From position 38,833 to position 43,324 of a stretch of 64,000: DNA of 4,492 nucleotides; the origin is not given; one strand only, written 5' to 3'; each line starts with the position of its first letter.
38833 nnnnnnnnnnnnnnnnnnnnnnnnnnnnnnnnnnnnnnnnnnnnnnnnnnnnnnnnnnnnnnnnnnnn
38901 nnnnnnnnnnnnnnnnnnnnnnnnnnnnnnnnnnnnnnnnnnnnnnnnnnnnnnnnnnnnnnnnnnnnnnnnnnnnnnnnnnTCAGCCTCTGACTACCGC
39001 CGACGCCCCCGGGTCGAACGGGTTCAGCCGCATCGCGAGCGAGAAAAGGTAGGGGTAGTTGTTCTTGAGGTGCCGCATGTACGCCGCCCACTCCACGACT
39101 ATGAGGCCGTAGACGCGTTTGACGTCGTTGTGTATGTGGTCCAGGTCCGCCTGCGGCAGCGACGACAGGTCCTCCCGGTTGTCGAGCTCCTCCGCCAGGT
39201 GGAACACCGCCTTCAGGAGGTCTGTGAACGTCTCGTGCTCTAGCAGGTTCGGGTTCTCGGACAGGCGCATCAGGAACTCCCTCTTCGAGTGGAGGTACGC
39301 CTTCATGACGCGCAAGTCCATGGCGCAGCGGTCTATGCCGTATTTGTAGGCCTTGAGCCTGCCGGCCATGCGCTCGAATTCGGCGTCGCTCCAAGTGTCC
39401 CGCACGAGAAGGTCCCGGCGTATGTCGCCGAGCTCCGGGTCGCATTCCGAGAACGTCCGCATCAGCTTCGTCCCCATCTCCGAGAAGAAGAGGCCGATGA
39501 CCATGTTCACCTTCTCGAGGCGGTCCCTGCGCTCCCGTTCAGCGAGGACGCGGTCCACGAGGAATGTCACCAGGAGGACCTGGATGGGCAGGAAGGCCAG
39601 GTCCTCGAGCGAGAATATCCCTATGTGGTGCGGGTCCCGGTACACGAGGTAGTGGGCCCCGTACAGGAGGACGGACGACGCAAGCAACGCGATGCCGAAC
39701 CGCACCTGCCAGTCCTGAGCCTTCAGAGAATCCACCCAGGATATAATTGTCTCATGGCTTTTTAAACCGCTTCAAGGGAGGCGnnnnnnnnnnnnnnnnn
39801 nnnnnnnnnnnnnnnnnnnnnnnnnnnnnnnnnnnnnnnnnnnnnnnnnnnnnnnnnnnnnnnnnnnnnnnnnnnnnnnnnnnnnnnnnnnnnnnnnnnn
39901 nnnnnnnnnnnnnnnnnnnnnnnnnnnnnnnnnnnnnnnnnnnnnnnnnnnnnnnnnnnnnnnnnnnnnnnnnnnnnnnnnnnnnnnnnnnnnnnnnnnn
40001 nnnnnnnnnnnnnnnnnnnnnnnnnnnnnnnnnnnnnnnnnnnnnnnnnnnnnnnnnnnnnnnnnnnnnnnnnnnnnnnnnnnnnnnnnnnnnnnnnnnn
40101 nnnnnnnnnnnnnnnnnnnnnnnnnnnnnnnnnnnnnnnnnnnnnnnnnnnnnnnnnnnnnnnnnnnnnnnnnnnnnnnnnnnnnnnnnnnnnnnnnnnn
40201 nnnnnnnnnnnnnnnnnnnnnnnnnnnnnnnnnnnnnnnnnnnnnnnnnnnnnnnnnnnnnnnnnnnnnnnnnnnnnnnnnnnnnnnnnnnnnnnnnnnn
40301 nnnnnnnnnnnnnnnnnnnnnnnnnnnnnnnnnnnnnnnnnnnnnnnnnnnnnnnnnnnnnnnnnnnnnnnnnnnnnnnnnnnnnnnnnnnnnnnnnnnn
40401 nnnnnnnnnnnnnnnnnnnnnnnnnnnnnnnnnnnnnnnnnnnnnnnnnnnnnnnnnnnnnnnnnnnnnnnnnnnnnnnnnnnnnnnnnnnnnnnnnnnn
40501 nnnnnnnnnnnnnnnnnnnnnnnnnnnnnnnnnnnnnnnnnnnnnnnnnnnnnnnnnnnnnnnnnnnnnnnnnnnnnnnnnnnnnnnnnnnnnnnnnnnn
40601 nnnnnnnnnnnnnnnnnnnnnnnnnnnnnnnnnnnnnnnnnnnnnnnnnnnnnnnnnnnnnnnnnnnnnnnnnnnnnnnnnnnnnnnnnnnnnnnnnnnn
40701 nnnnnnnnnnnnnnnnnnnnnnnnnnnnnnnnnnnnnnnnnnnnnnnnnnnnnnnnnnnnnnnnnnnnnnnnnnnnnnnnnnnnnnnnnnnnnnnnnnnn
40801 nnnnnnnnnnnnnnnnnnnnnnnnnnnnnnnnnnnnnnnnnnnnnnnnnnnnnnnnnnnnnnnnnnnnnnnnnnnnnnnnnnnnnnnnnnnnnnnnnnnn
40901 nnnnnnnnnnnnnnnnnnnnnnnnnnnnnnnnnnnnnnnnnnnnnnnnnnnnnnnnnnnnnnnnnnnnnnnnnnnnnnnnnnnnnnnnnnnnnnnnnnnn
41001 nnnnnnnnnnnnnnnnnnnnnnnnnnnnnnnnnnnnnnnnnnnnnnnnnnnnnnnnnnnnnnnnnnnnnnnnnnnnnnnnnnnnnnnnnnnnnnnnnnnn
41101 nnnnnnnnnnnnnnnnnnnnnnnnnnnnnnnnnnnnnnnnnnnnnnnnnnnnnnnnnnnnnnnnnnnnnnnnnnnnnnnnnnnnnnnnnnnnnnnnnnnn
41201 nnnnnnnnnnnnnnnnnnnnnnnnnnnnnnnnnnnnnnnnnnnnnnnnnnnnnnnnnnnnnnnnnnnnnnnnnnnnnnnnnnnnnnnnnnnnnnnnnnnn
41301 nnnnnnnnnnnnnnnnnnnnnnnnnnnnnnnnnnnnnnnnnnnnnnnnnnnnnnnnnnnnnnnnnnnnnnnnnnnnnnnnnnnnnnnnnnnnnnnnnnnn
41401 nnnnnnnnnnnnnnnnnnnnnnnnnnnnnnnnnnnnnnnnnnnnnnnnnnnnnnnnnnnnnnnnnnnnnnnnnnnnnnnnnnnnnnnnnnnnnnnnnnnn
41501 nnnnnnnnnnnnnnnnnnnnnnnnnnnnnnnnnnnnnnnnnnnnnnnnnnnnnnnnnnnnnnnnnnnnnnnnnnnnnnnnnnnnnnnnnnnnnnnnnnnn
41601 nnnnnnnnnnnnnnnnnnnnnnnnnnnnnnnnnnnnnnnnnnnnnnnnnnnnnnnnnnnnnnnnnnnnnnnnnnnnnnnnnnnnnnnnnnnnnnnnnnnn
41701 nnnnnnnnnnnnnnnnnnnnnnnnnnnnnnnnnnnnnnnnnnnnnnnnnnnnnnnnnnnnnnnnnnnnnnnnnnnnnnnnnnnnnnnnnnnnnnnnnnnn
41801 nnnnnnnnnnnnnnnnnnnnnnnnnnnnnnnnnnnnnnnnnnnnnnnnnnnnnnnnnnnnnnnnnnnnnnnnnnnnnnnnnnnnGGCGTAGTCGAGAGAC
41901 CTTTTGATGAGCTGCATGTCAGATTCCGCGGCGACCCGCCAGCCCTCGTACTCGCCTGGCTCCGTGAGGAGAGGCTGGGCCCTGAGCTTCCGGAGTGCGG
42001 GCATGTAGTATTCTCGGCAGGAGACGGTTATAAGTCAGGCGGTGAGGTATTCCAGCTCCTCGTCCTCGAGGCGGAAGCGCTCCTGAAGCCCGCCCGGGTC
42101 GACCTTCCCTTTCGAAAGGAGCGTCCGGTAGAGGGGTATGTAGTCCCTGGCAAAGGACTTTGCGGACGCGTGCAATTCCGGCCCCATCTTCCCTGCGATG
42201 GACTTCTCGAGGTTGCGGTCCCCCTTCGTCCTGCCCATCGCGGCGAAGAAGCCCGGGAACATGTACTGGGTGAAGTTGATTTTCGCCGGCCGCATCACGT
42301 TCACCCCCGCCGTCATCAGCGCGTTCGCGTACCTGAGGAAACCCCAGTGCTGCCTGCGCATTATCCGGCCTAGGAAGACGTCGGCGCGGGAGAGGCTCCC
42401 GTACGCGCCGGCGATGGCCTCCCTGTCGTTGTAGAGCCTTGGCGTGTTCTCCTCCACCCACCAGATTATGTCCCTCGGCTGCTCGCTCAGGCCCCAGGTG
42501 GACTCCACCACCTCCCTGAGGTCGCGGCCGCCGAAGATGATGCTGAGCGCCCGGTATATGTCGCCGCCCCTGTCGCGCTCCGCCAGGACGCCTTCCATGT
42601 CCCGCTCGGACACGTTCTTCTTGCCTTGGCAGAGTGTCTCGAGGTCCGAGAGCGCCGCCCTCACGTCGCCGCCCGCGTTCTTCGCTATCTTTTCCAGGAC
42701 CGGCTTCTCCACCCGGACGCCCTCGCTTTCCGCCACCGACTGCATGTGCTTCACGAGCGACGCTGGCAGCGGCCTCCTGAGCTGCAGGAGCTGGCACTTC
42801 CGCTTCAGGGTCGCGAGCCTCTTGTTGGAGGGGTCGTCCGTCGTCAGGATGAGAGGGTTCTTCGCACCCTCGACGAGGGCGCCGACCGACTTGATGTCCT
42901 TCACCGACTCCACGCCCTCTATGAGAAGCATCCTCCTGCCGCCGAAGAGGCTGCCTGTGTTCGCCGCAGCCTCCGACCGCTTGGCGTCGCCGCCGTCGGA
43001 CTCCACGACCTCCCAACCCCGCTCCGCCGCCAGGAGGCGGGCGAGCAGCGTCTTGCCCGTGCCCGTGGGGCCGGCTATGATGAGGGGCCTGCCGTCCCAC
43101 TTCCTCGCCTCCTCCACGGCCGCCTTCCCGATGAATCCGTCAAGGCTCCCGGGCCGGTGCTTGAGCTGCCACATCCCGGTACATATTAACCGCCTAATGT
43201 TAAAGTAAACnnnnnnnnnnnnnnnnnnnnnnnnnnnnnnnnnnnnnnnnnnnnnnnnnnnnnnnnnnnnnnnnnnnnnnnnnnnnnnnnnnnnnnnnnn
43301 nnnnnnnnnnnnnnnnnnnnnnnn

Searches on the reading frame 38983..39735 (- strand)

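Call 3: search_protein_families(library=pfam, proteins=[window:38983-39735:-], max_evalue=1)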
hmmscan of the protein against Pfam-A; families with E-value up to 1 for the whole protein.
window:38983-39735:- (250 aa): 0 families

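Call 4: search_protein_families(library=ncbifam, proteins=[window:38983-39735:-], max_evalue=1)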
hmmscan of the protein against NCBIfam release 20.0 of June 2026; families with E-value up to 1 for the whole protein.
window:38983-39735:- (250 aa): 0 families

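Call 67: search_protein_families(library=padloc, proteins=[window:38983-39735:-], max_evalue=0.1)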
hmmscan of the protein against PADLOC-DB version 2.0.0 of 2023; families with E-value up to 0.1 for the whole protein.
window:38983-39735:- (250 aa): 1 family
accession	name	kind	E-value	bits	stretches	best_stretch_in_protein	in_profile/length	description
PDLC00620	ZorC1|ZorC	-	0.023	11.8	0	106-149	31-76/432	EH signature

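Call 68: search_protein_families(library=phrogs, proteins=[window:38983-39735:-], max_evalue=0.1)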
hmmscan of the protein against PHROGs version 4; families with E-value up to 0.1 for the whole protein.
window:38983-39735:- (250 aa): 2 families
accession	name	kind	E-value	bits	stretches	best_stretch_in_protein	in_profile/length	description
phrog_3859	-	unknown function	0.026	15.8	1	134-175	10-48/84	-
phrog_7100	-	unknown function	0.065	14.3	0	60-76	15-31/58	-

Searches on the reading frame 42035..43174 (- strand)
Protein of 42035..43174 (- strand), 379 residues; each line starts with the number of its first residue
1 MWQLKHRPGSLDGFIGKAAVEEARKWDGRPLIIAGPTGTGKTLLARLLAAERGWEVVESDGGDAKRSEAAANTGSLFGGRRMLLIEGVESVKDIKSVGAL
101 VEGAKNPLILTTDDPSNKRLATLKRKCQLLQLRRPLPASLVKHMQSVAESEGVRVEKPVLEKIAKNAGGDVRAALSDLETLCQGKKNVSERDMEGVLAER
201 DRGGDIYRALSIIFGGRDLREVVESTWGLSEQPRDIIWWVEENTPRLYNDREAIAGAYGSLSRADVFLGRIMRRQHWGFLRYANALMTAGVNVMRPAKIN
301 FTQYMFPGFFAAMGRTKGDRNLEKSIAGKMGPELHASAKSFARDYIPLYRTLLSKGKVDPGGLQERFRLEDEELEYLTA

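Call 3: search_protein_families(library=pfam, proteins=[window:42035-43174:-], max_evalue=1)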
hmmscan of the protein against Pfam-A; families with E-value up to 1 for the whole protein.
window:42035-43174:- (379 aa): 21 families
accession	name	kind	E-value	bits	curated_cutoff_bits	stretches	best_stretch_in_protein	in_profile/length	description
PF21960.2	RCF1-5-like_lid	-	2.3e-08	34.3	27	1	144-182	3-42/43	RCF1/5-like, AAA+ ATPase lid domain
PF00004.35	AAA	-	1.3e-05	26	21.2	1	32-70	2-43/131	ATPase family associated with various cellular activities (AAA)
PF25361.1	AAA_lid_RFC1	-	1.7e-05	24.6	34.9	1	142-190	6-54/59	RFC1-like, AAA+ ATPase lid domain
PF22608.2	DNAX_ATPase_lid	-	9.2e-05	22.6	27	1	141-176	3-38/49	DNA polymerase III clamp loader subunit, ATPase lid domain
PF16193.11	AAA_assoc_2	-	0.00014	22.5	34.3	1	151-195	3-53/81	AAA C-terminal domain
PF08519.17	RFC1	-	0.00069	20.2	23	1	261-353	1-92/158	Replication factor RFC1 C terminal domain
PF13521.12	AAA_28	-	0.0015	19.2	27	1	32-76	3-47/164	AAA domain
PF13191.12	AAA_16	-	0.005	17.8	32.6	1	18-54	14-53/167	AAA ATPase domain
PF20720.3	nSTAND3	-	0.0057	16.8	27.2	1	30-58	19-50/155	Novel STAND NTPase 3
PF07728.20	AAA_5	-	0.0061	17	22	1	30-134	1-94/139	AAA domain (dynein-related subfamily)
PF13671.12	AAA_33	-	0.0063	17.3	27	1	32-61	3-32/143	AAA domain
PF01745.22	IPT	-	0.014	15.3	20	1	32-60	5-33/233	Isopentenyl transferase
PF00270.35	DEAD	-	0.015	15.5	26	1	19-52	7-38/167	DEAD/DEAH box helicase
PF13401.12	AAA_22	-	0.02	15.6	27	1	29-51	6-28/130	AAA domain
PF25199.1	nSTAND_NTPase5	-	0.044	14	34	1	21-105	34-123/145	Novel STAND NTPase 5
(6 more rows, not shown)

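Call 4: search_protein_families(library=ncbifam, proteins=[window:42035-43174:-], max_evalue=1)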
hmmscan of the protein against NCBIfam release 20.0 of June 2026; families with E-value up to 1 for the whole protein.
window:42035-43174:- (379 aa): 77 families (the best 25 are shown)
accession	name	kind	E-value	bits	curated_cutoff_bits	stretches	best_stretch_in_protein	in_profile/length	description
NF003230.0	PRK04195.1-6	equivalog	4.3e-68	230.2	441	1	2-378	4-400/494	replication factor C large subunit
NF003231.0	PRK04195.2-1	equivalog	1.7e-65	221.8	442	1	2-378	7-407/517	replication factor C large subunit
NF003229.0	PRK04195.1-5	equivalog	7.5e-65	219.2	280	1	22-378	38-410/413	replication factor C large subunit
NF003233.0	PRK04195.2-3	equivalog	9.2e-61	206.2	471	1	2-375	3-395/504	replication factor C large subunit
NF003234.0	PRK04195.2-4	equivalog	6.1e-58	196.9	529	2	104-377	138-408/497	replication factor C large subunit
NF003232.0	PRK04195.2-2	equivalog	2.7e-50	171.6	701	1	2-376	3-391/480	replication factor C large subunit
NF003227.0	PRK04195.1-2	equivalog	1.6e-48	165.7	502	1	29-356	44-374/487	replication factor C large subunit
NF003228.0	PRK04195.1-4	equivalog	2.7e-46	158.5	456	1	2-354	4-376/502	replication factor C large subunit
NF003226.0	PRK04195.1-1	equivalog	1.8e-37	129.3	588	1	2-378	4-400/405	replication factor C large subunit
NF009067.0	PRK12402.1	equivalog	3.7e-13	49.1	317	2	109-206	159-255/340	replication factor C small subunit 2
TIGR02397.1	dnaX_nterm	equivalog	2.1e-12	47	250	2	109-199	151-241/355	DNA polymerase III subunit gamma/tau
NF011523.0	PRK14962.1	equivalog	5e-12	45.3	576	2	109-188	151-230/474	DNA polymerase III subunits gamma and tau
NF011512.0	PRK14950.1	equivalog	3e-11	43.2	593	1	117-182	161-226/585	DNA polymerase III subunits gamma and tau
NF006585.0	PRK09111.1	equivalog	5.6e-11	41.8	604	1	122-203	194-276/616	DNA polymerase III subunit gamma/tau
NF011510.0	PRK14948.1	equivalog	1.7e-09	37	593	1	109-186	157-233/640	DNA polymerase III subunit gamma/tau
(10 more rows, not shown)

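Call 51: find_related_loci(query=A4, collection=genome_contigs, flank=10000)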
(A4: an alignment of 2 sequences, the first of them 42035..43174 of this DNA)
Query A4 (379 aa) in genome_contigs; peptide patterns used: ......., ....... (x = any residue, [..] = any of these).
52 stretches matched a pattern; 2 encode a relative of the query (tblastn E <= 1e-3); 2 distinct loci.
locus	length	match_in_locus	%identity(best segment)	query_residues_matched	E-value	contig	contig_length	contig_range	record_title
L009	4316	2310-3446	54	1-379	2e-153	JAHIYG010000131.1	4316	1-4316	MAG: Candidatus Altiarchaeota archaeon isolate Modern_marine.mb.103 Modern_marine.mb.103_k141_1012703, whole genome shot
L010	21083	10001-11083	30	6-352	5e-50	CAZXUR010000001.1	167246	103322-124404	MAG TPA_asm: uncultured archaeon isolate SRP141376_co1_333 genome assembly, contig: NODE_157_length_167246_cov_6.693159,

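Call 81: find_homologous_proteins(query=window:42035-43174:-, max_evalue=1e-20)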
Query window:42035-43174:- (379 aa): 85 proteins with E <= 1e-20 among 8000 candidates.
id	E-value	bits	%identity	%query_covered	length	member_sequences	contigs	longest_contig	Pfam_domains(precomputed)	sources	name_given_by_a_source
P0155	2.1e-249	845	100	100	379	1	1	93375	PF25361.2,PF00004.36,PF21960.3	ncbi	-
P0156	2.3e-220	749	88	100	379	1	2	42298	PF25361.2,PF21960.3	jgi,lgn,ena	-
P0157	5.3e-170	584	69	100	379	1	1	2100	PF16193.12,PF00004.36,PF21960.3,PF20720.4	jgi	jgi:replication factor C large subunit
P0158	1.3e-167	576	67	100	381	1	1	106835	PF25361.2,PF21960.3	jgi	jgi:replication factor C large subunit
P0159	5.8e-167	574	67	100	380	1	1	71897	PF25361.2,PF00004.36,PF21960.3,PF20720.4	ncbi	ncbi:MAG: AAA family ATPase [Candidatus Altiarchaeota archaeon]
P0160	7.2e-167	573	67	99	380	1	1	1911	PF25361.2,PF21960.3,PF20720.4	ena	-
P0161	1.3e-165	569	66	99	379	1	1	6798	PF00004.36,PF21960.3,PF20720.4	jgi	jgi:replication factor C large subunit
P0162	2.4e-164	565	66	100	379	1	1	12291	PF25361.2,PF21960.3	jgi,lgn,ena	-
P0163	2.0e-161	555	65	100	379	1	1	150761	PF16193.12,PF25361.2,PF00004.36,PF21960.3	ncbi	ncbi:MAG: AAA family ATPase [Candidatus Altiarchaeota archaeon]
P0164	5.6e-161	554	62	100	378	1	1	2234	PF00004.36,PF21960.3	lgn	-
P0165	2.3e-160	552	64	100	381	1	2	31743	PF25361.2,PF00004.36,PF21960.3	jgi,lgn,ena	-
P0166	2.7e-160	552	64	99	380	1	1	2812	PF16193.12,PF25361.2,PF21960.3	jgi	jgi:replication factor C large subunit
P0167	3.6e-156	538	63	99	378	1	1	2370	PF25361.2,PF21328.4,PF21960.3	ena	-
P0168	1.3e-154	533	63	99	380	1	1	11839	PF25361.2,PF21960.3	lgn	-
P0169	9.7e-151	520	60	100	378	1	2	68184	PF25361.2,PF21960.3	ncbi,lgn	-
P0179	7.7e-134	465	56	96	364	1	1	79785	PF25361.2,PF21960.3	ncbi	ncbi:MAG: hypothetical protein ABIH11_07115 [Candidatus Altiarchaeota archaeon]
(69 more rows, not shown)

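Call 82: find_encoding_contigs(protein=P0159, flank=10000, max_places=1)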
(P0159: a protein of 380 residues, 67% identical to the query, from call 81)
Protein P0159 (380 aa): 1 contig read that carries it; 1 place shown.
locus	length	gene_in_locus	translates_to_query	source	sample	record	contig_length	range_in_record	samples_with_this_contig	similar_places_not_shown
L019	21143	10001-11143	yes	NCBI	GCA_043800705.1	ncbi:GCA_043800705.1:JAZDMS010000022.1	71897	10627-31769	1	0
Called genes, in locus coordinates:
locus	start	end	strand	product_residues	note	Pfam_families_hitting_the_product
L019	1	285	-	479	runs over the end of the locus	PF00391:PEP-utilizers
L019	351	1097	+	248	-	PF01978:TrmB, PF24217:DUF7436 (weak)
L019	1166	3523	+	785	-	PF00391:PEP-utilizers, PF01326:PPDK_N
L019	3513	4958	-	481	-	PF00391:PEP-utilizers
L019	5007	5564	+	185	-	PF02223:Thymidylate_kin, PF13521:AAA_28 (weak)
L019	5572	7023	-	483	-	PF00773:RNB, PF18614:RNase_II_C_S1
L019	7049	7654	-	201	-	PF00300:His_Phos_1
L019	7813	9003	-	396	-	PF01966:HD, PF19276:HD_assoc_2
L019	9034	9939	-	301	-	-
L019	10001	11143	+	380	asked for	PF20720:nSTAND3 (weak), PF00004:AAA (weak), PF21960:RCF1-5-like_lid, PF25361:AAA_lid_RFC1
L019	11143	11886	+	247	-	PF27246:MJ1433_N, PF27232:MJ1433_C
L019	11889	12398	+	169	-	-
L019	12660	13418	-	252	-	PF03796:DnaB_C (faint), PF06745:ATPase, PF13481:AAA_25 (weak), PF23442:DUF7125 (faint)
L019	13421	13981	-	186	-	-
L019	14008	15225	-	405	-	PF24336:DUF7504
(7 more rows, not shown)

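Call 83: find_encoding_contigs(protein=P0163, flank=10000, max_places=1)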
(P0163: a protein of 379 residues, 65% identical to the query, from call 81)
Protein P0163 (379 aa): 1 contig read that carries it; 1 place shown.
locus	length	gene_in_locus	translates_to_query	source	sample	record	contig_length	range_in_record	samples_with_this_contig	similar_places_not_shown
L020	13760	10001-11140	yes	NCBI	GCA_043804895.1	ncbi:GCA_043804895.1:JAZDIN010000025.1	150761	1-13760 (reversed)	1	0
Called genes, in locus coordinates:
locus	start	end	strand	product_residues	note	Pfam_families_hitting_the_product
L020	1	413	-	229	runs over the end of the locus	-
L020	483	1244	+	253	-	-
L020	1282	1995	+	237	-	PF06745:ATPase, PF13481:AAA_25 (faint), PF23442:DUF7125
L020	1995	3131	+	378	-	PF24336:DUF7504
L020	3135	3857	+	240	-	-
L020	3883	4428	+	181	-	-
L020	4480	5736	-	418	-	PF02403:Seryl_tRNA_N, PF00587:tRNA-synt_2b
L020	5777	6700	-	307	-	-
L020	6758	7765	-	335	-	PF01137:RTC, PF05189:RTC_insert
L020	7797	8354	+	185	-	PF02223:Thymidylate_kin, PF13521:AAA_28 (weak)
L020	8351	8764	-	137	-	-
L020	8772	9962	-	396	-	PF01966:HD, PF19276:HD_assoc_2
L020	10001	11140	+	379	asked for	PF00004:AAA (weak), PF25361:AAA_lid_RFC1 (faint), PF21960:RCF1-5-like_lid, PF16193:AAA_assoc_2 (faint)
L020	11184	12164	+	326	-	-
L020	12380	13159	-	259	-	-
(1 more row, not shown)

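Call 84: find_encoding_contigs(protein=P0179, flank=10000, max_places=1)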
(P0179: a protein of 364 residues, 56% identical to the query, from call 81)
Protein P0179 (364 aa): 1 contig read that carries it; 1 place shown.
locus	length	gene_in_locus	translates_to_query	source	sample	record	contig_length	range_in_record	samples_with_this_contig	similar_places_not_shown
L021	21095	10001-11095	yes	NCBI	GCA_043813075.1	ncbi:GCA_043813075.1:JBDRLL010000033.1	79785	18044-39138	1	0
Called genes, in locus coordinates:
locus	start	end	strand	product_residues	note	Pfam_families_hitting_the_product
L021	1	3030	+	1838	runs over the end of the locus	-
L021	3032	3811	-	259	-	PF00586:AIRS, PF02769:AIRS_C (weak)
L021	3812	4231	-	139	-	PF03692:CxxCxxCC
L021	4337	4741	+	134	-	-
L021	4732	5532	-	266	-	PF02540:NAD_synthase (weak)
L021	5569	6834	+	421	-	PF00368:HMG-CoA_red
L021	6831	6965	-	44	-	-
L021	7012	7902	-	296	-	PF00557:Peptidase_M24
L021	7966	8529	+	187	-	PF02223:Thymidylate_kin, PF13401:AAA_22 (weak)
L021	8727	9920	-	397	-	PF01966:HD, PF19276:HD_assoc_2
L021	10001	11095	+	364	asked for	PF25361:AAA_lid_RFC1 (faint), PF21960:RCF1-5-like_lid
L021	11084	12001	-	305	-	-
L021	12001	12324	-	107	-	-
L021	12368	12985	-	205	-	PF01066:CDP-OH_P_transf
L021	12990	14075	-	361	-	PF01658:Inos-1-P_synth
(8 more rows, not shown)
